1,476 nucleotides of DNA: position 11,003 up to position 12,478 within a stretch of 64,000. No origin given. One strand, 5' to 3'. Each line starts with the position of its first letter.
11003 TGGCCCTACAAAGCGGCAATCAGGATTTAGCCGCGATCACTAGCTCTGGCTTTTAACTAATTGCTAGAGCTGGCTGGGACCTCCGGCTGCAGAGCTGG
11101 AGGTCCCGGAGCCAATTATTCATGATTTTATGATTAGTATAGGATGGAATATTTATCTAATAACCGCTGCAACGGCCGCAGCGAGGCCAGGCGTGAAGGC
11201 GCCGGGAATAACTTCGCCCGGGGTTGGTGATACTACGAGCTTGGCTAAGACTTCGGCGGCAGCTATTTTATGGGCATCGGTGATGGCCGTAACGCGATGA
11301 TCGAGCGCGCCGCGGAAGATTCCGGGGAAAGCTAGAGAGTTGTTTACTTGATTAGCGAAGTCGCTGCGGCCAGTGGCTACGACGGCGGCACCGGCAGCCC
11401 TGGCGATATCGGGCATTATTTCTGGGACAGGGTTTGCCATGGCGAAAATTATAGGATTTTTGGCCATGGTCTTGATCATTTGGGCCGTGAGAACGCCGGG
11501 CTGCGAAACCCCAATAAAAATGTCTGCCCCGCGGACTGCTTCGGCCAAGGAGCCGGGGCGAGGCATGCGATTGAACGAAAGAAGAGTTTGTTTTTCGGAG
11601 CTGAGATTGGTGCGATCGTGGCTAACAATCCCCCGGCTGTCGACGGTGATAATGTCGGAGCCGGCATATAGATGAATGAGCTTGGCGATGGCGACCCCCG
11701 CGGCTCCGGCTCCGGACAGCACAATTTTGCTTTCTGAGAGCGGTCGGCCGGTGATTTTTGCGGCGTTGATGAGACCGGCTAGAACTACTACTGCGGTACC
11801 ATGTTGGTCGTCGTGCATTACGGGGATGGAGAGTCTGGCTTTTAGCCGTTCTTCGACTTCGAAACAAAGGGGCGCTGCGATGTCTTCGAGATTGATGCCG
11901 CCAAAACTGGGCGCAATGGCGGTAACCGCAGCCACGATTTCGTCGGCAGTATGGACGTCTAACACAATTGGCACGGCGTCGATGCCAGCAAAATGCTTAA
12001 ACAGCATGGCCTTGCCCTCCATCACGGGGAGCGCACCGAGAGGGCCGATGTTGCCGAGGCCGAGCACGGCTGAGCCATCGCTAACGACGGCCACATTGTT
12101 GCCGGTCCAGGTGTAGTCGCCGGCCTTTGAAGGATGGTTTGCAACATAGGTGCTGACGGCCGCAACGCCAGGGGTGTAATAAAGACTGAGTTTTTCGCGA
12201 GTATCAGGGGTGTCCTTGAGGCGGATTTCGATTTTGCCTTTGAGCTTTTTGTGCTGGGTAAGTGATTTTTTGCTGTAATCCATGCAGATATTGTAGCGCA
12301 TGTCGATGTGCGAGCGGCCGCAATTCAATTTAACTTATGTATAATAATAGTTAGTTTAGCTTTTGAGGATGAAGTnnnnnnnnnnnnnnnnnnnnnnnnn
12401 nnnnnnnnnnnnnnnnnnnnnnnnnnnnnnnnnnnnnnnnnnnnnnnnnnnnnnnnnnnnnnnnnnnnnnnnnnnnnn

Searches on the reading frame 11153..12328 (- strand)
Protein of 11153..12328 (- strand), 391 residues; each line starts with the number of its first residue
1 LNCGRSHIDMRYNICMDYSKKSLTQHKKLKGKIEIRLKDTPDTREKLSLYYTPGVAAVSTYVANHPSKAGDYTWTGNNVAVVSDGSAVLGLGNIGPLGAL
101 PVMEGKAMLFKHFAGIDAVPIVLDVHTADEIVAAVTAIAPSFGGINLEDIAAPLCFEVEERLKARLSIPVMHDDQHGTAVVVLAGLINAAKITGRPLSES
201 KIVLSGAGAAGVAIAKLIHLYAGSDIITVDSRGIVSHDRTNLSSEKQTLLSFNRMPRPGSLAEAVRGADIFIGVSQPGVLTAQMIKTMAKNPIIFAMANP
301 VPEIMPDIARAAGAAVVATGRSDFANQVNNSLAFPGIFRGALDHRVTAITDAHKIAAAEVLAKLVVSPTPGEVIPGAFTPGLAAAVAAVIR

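Call 4: search_protein_families(library=pfam, proteins=[window:11153-12328:-], max_evalue=0.1)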
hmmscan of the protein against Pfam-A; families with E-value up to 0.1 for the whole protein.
window:11153-12328:- (391 aa): 3 families
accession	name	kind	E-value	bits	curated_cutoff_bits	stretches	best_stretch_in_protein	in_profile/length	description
PF00390.24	malic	-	1.1e-29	104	23.1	1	42-163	13-182/182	Malic enzyme, N-terminal domain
PF03949.21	Malic_M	-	2.9e-26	92.7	23.5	1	177-371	3-231/258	Malic enzyme, NAD binding domain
PF01262.27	AlaDh_PNT_C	-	0.0072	16.2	23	1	191-298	22-129/214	Alanine dehydrogenase/PNT, C-terminal domain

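Call 18: find_homologous_proteins(query=window:11153-12328:-, max_evalue=1e-30)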
Query window:11153-12328:- (391 aa): 8000 proteins with E <= 1e-30 among 8000 candidates; the best 120 are listed.
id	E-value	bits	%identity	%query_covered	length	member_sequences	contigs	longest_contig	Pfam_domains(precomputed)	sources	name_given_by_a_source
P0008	9.6e-243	823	100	98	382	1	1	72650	PF00390.25,PF03949.22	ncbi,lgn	-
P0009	1.6e-192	657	82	94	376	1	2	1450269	PF00390.25,PF03949.22,PF01262.28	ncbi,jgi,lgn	-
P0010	1.1e-184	632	77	96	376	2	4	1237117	PF00390.25,PF03949.22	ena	-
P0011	3.7e-184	630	78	96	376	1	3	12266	PF00390.25,PF03949.22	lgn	-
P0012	3.7e-184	630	78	96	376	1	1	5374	PF00390.25,PF03949.22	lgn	-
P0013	1.1e-183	628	77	96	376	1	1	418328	PF00390.25,PF03949.22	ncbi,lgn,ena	-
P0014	1.1e-183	628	78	96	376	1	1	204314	PF00390.25,PF03949.22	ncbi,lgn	ncbi:MAG: NAD(P)-dependent malic enzyme [Candidatus Saccharibacteria bacterium]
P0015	8.4e-183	625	75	98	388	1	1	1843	PF00390.25,PF03949.22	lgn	-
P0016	9.7e-183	625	77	96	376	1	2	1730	PF00390.25,PF03949.22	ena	-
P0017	3.0e-182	624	78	96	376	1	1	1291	PF00390.25,PF03949.22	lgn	-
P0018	9.0e-182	622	75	96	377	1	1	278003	PF00390.25,PF03949.22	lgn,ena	-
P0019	1.4e-181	621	76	96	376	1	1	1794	PF00390.25,PF03949.22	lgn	-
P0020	1.5e-181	621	77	96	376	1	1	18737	PF00390.25,PF03949.22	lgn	-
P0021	3.6e-181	620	77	96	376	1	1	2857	PF00390.25,PF03949.22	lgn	-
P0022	4.6e-181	620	75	96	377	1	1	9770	PF00390.25,PF03949.22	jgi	jgi:malate dehydrogenase (oxaloacetate-decarboxylating)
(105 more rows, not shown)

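Call 19: find_encoding_contigs(protein=P0009, flank=10000, max_places=2)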
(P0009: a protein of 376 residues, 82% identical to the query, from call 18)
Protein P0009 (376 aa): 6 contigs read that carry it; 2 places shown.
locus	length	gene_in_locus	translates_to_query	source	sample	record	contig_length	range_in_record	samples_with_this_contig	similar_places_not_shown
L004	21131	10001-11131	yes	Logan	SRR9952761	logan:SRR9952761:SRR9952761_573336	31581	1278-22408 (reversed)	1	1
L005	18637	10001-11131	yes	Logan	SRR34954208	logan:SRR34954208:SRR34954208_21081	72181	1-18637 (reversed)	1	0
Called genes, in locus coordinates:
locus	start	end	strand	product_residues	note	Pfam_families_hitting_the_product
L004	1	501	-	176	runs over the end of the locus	PF00440:TetR_N (weak), PF13977:TetR_C_6 (weak), PF16859:TetR_C_11 (weak), PF16925:TetR_C_13, PF21993:TetR_C_13_2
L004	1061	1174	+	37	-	-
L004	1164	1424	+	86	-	PF08922:DUF1905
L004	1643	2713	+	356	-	PF19077:Big_13 (weak), PF17936:Big_6 (weak)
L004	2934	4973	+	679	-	PF01432:Peptidase_M3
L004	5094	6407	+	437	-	PF01225:Mur_ligase, PF08245:Mur_ligase_M (weak)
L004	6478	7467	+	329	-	PF00294:PfkB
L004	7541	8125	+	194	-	-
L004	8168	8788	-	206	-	-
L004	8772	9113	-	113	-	PF03551:PadR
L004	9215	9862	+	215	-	-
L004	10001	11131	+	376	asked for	PF00390:malic, PF01262:AlaDh_PNT_C (weak), PF03949:Malic_M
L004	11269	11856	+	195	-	PF06941:NT5C (weak)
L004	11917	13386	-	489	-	PF07690:MFS_1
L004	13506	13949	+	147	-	PF01638:HxlR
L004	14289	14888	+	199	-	-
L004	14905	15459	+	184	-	PF03352:Adenine_glyco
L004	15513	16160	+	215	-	PF00702:Hydrolase, PF13419:HAD_2, PF13242:Hydrolase_like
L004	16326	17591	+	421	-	-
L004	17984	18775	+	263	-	-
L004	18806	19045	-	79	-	PF02416:TatA_B_E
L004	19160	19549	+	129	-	PF00903:Glyoxalase, PF22677:Ble-like_N (faint)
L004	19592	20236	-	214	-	-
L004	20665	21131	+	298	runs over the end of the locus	PF00116:COX2 (weak), PF06481:COX_ARM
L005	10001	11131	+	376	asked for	PF00390:malic, PF01262:AlaDh_PNT_C (weak), PF03949:Malic_M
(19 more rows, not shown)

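Call 20: find_encoding_contigs(protein=P0013, flank=10000, max_places=2)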
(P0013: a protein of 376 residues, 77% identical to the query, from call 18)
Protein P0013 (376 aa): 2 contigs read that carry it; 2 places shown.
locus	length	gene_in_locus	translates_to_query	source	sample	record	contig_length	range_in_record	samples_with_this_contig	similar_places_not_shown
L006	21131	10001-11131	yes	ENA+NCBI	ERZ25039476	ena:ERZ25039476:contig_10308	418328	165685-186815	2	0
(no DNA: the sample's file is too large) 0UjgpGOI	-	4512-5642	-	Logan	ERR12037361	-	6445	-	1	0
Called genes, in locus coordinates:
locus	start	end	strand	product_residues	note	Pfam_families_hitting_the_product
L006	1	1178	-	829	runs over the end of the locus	PF02861:Clp_N, PF02861:Clp_N, PF00004:AAA, PF17871:AAA_lid_9, PF00004:AAA, PF07724:AAA_2, PF07728:AAA_5, PF10431:ClpB_D2-small, +8 more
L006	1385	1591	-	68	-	PF26594:KH_NusA_2nd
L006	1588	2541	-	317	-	PF08529:NusA_N, PF00575:S1 (weak), PF13184:KH_NusA_1st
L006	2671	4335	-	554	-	-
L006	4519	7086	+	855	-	PF17900:Peptidase_M1_N, PF01433:Peptidase_M1, PF11838:ERAP1_C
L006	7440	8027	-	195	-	PF01351:RNase_HII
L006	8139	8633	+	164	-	-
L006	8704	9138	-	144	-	PF01245:Ribosomal_L19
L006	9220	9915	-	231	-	-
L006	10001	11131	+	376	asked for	PF00390:malic, PF03949:Malic_M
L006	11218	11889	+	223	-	-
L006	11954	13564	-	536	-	PF00437:T2SSE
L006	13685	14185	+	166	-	PF00588:SpoU_methylase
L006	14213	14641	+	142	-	-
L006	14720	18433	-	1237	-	PF02811:PHP, PF07733:DNA_pol3_alpha, PF17657:DNA_pol3_finger, PF14579:HHH_6, PF01336:tRNA_anti-codon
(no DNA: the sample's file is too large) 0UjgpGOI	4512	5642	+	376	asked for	PF00390:malic, PF03949:Malic_M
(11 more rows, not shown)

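Call 21: find_encoding_contigs(protein=P0014, flank=10000, max_places=2)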
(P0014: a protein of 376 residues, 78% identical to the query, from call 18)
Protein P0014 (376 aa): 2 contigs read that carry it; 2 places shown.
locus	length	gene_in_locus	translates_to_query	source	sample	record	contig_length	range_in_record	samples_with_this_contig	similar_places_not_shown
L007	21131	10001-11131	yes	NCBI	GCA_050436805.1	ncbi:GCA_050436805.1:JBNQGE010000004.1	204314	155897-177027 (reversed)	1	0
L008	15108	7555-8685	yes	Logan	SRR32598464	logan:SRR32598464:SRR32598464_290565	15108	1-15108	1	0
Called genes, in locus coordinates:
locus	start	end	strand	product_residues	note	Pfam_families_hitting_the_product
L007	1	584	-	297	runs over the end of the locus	-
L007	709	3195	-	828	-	PF02861:Clp_N, PF13191:AAA_16 (weak), PF00004:AAA, PF17871:AAA_lid_9, PF00004:AAA, PF07724:AAA_2, PF07728:AAA_5, PF10431:ClpB_D2-small, +6 more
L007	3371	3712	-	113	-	-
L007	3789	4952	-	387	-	PF08529:NusA_N, PF00575:S1 (faint), PF07650:KH_2 (faint), PF13184:KH_NusA_1st, PF26594:KH_NusA_2nd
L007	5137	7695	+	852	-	PF17900:Peptidase_M1_N, PF01433:Peptidase_M1, PF11838:ERAP1_C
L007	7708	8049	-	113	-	PF02021:UPF0102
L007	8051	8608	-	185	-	PF01351:RNase_HII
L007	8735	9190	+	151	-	-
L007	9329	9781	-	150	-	PF01245:Ribosomal_L19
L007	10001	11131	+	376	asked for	PF00390:malic, PF03949:Malic_M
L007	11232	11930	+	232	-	-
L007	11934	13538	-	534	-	PF00437:T2SSE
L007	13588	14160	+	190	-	PF00588:SpoU_methylase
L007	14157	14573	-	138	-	-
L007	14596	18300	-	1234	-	PF02811:PHP, PF07733:DNA_pol3_alpha, PF17657:DNA_pol3_finger, PF14579:HHH_6, PF01336:tRNA_anti-codon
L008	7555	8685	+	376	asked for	PF00390:malic, PF03949:Malic_M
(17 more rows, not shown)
